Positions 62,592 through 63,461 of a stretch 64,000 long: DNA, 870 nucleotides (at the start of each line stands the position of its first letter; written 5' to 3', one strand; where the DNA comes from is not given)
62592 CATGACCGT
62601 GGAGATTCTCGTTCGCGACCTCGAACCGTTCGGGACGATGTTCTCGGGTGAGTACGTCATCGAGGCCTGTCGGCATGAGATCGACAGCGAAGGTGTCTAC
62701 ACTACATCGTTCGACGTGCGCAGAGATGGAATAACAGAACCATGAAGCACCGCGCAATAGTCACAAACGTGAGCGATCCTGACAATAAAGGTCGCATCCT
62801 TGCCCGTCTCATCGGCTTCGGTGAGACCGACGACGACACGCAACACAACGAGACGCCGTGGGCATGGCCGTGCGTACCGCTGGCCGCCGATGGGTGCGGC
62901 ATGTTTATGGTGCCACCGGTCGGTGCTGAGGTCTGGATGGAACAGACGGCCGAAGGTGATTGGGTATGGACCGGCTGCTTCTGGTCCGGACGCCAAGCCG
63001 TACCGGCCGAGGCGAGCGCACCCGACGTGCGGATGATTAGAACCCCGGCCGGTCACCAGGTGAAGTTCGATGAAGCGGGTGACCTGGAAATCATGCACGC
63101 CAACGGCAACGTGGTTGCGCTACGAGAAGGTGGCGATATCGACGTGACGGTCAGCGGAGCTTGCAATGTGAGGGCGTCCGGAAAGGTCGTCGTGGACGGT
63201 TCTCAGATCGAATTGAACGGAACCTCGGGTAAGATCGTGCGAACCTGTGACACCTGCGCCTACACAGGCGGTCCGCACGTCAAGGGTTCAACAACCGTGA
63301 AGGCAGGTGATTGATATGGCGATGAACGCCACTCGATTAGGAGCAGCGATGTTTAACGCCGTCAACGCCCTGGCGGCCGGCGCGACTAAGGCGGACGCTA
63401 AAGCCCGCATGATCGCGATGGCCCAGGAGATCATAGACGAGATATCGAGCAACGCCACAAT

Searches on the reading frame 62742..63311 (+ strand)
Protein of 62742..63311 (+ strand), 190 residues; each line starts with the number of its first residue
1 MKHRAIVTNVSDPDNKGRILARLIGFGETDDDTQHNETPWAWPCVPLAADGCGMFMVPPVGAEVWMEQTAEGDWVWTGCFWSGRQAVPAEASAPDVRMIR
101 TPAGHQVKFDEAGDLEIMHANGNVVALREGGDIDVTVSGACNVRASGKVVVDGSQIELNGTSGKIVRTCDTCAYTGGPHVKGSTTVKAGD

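Call 33: search_protein_families(library=phrogs, proteins=[window:62742-63311:+], max_evalue=0.001)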
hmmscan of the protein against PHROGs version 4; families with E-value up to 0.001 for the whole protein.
window:62742-63311:+ (190 aa): 2 families
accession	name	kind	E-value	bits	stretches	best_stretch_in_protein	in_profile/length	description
phrog_9992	-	tail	1.5e-06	28.9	1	113-189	142-227/228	baseplate assembly protein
phrog_430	-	tail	0.0005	19.6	0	2-65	20-88/868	baseplate hub subunit and tail lysozyme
